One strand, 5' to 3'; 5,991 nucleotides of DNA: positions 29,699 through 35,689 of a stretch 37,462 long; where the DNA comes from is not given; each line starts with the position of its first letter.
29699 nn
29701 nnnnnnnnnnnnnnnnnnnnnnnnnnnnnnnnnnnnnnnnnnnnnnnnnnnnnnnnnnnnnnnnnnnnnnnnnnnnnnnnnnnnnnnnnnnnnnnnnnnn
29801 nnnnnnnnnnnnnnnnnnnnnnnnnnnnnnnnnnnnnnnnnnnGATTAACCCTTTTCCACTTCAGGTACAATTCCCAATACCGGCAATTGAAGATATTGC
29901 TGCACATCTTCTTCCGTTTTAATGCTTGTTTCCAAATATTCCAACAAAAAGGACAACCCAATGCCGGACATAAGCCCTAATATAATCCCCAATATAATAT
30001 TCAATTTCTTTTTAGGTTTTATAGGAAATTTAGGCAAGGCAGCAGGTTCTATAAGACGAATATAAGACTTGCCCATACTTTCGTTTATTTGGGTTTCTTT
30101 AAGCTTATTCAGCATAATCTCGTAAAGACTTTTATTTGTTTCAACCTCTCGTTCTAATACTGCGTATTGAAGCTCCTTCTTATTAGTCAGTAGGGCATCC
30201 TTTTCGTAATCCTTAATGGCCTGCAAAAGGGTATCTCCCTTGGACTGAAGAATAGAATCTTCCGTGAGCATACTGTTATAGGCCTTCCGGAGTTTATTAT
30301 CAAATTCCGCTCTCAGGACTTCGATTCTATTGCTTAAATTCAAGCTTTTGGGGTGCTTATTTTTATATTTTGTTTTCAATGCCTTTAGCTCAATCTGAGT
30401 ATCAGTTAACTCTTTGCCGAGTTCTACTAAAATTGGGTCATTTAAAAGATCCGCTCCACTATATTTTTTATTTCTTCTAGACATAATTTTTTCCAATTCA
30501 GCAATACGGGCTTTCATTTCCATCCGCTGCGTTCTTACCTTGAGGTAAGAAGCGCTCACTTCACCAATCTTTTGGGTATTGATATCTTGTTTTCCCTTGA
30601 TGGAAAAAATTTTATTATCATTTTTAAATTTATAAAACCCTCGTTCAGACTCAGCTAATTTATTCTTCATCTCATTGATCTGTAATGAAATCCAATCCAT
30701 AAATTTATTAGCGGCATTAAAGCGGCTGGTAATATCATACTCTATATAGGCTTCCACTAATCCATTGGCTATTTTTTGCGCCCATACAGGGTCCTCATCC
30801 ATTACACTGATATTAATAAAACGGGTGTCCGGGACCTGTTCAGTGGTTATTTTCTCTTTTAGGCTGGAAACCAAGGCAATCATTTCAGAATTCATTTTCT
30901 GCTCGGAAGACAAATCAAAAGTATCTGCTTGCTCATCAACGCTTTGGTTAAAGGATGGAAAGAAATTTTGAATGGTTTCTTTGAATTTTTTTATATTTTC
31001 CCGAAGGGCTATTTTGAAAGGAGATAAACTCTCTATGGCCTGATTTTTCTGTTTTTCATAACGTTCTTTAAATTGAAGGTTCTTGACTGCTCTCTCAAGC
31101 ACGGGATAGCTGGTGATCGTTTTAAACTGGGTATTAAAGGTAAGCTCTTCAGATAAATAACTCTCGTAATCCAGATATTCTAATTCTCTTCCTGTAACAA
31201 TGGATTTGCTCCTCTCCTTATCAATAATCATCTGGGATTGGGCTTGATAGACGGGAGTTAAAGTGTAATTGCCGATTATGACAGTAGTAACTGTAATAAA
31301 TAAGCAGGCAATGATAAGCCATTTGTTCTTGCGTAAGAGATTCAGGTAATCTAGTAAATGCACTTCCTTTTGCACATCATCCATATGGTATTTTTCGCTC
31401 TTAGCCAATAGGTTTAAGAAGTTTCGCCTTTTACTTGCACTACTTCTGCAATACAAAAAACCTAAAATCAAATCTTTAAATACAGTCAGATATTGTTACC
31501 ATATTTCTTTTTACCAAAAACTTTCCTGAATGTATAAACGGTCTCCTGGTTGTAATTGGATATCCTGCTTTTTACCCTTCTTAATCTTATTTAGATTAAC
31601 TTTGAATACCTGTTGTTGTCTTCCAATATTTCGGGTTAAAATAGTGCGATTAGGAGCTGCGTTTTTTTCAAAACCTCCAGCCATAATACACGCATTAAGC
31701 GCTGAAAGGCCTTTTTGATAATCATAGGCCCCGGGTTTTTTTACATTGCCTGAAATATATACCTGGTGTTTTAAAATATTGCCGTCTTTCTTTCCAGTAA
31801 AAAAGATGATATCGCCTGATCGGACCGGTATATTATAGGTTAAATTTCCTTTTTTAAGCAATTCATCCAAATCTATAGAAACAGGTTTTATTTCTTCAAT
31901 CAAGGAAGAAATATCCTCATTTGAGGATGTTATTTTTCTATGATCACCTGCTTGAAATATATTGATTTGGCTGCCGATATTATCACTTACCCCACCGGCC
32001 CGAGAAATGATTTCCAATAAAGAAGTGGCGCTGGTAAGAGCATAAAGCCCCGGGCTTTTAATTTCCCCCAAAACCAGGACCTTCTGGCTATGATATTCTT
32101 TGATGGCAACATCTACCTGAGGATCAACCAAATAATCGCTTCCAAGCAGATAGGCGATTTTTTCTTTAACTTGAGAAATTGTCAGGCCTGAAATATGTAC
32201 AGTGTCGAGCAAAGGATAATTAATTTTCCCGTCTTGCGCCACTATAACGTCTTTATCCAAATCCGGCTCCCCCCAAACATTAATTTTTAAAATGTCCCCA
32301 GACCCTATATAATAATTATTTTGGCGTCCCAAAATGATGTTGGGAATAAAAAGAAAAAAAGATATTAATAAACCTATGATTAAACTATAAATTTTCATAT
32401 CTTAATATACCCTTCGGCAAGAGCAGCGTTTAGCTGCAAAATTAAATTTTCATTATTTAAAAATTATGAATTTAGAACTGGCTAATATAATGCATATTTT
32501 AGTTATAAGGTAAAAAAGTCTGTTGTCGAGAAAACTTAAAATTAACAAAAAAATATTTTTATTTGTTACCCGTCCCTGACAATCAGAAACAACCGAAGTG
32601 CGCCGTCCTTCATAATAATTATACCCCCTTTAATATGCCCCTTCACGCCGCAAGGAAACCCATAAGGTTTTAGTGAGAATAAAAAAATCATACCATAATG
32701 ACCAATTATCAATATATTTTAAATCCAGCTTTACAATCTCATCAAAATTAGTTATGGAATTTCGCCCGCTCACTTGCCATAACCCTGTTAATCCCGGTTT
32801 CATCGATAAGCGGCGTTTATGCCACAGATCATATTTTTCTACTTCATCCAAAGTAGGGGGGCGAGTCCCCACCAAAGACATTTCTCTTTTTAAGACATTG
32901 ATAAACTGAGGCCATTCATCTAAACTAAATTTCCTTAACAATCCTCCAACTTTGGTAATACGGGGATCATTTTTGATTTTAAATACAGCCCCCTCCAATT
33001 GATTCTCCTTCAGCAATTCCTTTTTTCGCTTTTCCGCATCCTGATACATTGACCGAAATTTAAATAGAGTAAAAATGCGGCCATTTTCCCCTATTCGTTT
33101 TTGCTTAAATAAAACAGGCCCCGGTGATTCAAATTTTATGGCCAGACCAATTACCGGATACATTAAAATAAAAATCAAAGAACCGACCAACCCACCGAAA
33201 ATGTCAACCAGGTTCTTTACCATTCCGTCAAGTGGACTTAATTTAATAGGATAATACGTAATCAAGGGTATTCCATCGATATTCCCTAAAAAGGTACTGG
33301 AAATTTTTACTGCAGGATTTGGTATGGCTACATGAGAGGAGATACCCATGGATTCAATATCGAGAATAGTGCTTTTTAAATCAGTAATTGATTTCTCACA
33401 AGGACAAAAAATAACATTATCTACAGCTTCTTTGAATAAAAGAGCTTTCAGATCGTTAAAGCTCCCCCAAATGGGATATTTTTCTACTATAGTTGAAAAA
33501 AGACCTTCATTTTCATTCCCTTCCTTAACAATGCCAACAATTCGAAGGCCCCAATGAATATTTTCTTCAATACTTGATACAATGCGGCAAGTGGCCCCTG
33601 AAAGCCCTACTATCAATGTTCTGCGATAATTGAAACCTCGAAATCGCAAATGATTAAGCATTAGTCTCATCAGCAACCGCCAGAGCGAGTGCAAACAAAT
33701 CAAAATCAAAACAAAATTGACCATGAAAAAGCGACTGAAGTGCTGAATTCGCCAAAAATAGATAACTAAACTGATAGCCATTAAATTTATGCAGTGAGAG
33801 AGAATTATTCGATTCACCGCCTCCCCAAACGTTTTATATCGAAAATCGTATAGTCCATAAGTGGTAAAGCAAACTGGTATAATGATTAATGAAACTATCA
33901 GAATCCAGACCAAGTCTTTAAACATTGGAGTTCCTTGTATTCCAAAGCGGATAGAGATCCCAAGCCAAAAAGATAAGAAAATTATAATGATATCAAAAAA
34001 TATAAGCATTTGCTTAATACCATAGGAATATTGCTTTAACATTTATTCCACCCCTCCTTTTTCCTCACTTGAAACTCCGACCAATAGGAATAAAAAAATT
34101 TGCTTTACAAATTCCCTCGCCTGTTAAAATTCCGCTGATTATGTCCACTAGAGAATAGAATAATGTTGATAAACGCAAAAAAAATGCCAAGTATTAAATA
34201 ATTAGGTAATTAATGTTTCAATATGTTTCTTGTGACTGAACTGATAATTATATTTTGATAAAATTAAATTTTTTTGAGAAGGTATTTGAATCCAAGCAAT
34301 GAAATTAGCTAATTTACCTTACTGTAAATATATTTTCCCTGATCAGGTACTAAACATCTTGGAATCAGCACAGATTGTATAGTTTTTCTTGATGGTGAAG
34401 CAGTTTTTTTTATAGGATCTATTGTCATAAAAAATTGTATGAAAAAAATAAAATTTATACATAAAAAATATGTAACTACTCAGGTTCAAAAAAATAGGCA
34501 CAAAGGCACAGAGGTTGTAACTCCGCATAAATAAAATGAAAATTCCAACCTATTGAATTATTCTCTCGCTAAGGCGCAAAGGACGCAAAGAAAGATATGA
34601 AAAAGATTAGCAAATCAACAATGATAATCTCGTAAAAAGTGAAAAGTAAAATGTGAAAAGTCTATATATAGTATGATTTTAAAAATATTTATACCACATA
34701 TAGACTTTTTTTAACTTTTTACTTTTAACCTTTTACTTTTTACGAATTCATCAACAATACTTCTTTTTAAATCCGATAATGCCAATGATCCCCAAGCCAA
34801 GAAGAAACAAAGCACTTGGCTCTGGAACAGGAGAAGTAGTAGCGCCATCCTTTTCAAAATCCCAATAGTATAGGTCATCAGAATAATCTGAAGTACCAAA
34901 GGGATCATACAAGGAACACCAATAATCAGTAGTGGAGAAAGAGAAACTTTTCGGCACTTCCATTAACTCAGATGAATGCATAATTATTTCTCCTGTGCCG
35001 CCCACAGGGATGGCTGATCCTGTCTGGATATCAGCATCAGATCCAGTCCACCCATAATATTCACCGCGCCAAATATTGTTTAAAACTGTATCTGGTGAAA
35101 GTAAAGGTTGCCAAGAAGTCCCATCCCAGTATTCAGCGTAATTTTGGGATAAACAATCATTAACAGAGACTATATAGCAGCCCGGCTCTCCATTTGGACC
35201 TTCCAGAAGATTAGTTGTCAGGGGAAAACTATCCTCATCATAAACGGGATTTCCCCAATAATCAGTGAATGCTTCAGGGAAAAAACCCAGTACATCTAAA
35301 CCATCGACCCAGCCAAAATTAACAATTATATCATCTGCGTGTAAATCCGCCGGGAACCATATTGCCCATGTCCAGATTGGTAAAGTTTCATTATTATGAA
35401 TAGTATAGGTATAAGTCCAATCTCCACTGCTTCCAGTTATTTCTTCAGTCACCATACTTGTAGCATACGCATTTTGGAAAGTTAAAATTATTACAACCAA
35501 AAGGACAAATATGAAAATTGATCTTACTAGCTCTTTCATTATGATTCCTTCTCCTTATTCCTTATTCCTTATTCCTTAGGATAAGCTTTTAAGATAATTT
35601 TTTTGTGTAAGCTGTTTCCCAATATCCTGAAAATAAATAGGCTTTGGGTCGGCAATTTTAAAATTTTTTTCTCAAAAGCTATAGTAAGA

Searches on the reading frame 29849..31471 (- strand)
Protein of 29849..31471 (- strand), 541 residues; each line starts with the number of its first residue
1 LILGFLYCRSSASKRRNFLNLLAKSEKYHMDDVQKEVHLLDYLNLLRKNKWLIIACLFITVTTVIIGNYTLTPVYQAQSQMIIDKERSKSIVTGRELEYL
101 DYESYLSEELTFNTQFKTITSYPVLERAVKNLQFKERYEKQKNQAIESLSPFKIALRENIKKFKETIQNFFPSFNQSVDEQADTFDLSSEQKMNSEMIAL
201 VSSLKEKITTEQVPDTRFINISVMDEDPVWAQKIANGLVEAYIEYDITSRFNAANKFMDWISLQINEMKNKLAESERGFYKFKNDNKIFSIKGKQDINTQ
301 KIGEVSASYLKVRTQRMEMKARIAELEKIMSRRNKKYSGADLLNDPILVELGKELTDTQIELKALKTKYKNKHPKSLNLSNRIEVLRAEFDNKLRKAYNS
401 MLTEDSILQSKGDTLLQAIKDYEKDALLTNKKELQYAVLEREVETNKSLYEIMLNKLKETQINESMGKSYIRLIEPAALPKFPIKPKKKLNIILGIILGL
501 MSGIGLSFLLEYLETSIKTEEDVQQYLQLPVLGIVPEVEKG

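Call 3: search_protein_families(library=pfam, proteins=[window:29849-31471:-], max_evalue=1)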
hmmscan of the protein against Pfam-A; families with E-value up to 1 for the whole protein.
window:29849-31471:- (541 aa): 4 families
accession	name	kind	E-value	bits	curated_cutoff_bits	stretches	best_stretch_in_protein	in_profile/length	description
PF13807.11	GNVR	-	6.1e-16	58.5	27.7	1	438-509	8-79/82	G-rich domain on putative tyrosine kinase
PF02706.20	Wzz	-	2.9e-07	31.2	25.5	1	36-132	2-91/91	Chain length determinant protein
PF11505.13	DUF3216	-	0.14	12.8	25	1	362-403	51-90/91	Protein of unknown function (DUF3216)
PF10015.14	ThermoDBP-RP_arch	-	0.28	11.8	25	0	428-458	27-57/78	ThermoDBP-related, archaea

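Call 4: search_protein_families(library=ncbifam, proteins=[window:29849-31471:-], max_evalue=0.1)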
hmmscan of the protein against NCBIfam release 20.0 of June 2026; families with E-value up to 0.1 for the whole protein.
window:29849-31471:- (541 aa): 8 families
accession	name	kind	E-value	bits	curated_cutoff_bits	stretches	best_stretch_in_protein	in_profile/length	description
TIGR03017.1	EpsF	equivalog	9.2e-54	182.8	422.75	2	200-535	115-443/444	chain length determinant protein EpsF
TIGR03007.1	pepcterm_ChnLen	equivalog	1.9e-40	138.5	278.85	2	184-539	89-464/498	XrtA system polysaccharide chain length determinant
TIGR01005.1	eps_transp_fam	subfamily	2.2e-33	115.4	411.7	1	36-537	3-479/754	exopolysaccharide transport protein family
TIGR01006.1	polys_exp_MPA1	subfamily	5.4e-21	75.1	296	3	455-540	141-226/226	CspC family polysaccharide chain length determinant protein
NF008568.0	PRK11519.1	equivalog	5.1e-18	64.6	1068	3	431-521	367-457/720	tyrosine-protein kinase Wzc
NF007350.0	PRK09841.1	equivalog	1.8e-17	62.7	1248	2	411-526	347-462/726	tyrosine-protein kinase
TIGR01010.1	BexC_CtrB_KpsE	subfamily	5.1e-10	39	437.5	2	350-400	218-268/362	polysaccharide export inner-membrane protein, BexC/CtrB/KpsE family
NF041864.1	EpsV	equivalog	0.00032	19.4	800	1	461-533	407-479/484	PCP family exopolysaccharide biosynthesis protein EpsV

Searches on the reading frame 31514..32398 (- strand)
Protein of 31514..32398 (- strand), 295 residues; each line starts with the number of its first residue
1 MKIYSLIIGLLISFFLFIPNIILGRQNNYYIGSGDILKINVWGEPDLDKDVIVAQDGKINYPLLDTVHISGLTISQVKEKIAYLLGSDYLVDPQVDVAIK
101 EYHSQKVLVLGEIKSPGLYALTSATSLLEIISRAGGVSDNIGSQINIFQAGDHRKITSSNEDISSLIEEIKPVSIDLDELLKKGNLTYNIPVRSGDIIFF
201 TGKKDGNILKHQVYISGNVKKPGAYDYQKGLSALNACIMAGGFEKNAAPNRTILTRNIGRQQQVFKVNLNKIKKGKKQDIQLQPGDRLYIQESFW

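Call 22: search_protein_families(library=pfam, proteins=[window:31514-32398:-], max_evalue=0.001)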
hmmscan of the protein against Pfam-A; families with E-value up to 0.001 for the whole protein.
window:31514-32398:- (295 aa): 3 families
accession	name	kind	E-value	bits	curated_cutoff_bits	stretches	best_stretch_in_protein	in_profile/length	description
PF02563.21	Poly_export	-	8.1e-25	87.2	28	1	26-99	4-76/77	Polysaccharide biosynthesis/export protein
PF22461.2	SLBB_2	-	1.8e-21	76.4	27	2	212-290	2-79/79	SLBB domain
PF10531.15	SLBB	-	2.1e-17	63.1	27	2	213-257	2-46/55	SLBB domain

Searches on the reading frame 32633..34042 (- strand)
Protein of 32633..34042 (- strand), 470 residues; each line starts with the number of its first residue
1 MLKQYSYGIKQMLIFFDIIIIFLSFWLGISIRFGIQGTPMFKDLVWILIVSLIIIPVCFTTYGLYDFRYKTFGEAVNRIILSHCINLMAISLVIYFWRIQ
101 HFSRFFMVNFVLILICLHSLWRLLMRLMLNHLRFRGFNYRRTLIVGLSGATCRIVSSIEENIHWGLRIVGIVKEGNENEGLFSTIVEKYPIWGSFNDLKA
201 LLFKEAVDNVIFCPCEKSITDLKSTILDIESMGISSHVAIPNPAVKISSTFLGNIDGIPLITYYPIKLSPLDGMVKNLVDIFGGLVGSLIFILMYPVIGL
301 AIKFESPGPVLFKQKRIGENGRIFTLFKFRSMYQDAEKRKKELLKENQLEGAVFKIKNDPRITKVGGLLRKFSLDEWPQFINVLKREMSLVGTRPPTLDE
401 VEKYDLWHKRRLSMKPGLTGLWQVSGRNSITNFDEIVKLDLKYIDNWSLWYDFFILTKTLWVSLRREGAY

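Call 22: search_protein_families(library=pfam, proteins=[window:32633-34042:-], max_evalue=0.001)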
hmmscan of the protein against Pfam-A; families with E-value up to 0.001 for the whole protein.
window:32633-34042:- (470 aa): 2 families
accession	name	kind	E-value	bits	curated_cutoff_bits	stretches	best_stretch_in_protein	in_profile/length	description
PF02397.22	Bac_transf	-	2e-62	210.4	27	1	276-464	1-178/179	Bacterial sugar transferase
PF13727.12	CoA_binding_3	-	2.3e-15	57.5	25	1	63-213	4-148/175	CoA-binding domain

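Call 25: search_protein_families(library=ncbifam, proteins=[window:32633-34042:-], max_evalue=0.0001)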
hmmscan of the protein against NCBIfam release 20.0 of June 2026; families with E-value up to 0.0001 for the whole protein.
window:32633-34042:- (470 aa): 10 families
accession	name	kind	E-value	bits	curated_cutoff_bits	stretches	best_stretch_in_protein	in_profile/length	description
TIGR03025.1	EPS_sugtrans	subfamily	4.5e-117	392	295.55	1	16-470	2-445/445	exopolysaccharide biosynthesis polyprenyl glycosylphosphotransferase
TIGR03023.1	WcaJ_sugtrans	equivalog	4.6e-98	329.4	410.75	1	15-470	1-453/453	undecaprenyl-phosphate glucose phosphotransferase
TIGR03022.1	WbaP_sugtrans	subfamily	9.7e-89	298.7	403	1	13-470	1-456/456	undecaprenyl-phosphate galactose phosphotransferase WbaP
NF041877.1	EPS_EpsZ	equivalog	4.6e-77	259.6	800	1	40-469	36-458/459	exopolysaccharide biosynthesis polyisoprenyl-phosphate hexose-1-phosphate transferase EpsZ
TIGR03013.1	EpsB_2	subfamily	4e-56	191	393.35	1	17-469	3-442/443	TIGR03013 family XrtA/PEP-CTERM system glycosyltransferase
NF052601.1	undeca_RfbP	equivalog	1.3e-53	181.8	330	1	274-464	43-236/244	undecaprenyl-phosphate galactose phosphotransferase family protein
NF007518.0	PRK10124.1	equivalog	1.1e-51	176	684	1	14-465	22-459/464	undecaprenyl-phosphate glucose phosphotransferase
NF011751.0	PRK15204.1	equivalog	8.1e-46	156.6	907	1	285-470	286-476/476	undecaprenyl-phosphate galactose phosphotransferase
NF050817.1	PolSacchBiosHfsE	equivalog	4.9e-35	121.1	750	1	46-460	49-456/467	polysaccharide biosynthesis protein HfsE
NF045514.1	glycotran_HepC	equivalog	1.1e-20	73.9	140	1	274-400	115-216/220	heterocyst development glycosyltransferase HepC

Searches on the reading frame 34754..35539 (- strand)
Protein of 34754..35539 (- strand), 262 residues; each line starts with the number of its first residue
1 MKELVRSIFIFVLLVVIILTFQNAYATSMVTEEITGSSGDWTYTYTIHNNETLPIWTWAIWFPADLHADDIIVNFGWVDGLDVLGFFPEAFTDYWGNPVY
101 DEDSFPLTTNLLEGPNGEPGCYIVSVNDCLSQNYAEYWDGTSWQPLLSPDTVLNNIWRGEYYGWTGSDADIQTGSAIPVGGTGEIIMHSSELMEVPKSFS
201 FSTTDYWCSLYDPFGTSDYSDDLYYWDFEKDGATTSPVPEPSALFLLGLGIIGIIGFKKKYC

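Call 22: search_protein_families(library=pfam, proteins=[window:34754-35539:-], max_evalue=0.001)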
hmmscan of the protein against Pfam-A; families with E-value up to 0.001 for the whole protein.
window:34754-35539:- (262 aa): 1 family
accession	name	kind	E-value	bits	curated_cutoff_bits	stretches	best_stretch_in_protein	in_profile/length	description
PF07589.16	PEP-CTERM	-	1.2e-06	28.8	20.7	1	237-259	1-23/24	PEP-CTERM motif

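Call 25: search_protein_families(library=ncbifam, proteins=[window:34754-35539:-], max_evalue=0.0001)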
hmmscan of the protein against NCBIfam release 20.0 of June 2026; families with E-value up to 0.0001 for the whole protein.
window:34754-35539:- (262 aa): 0 families
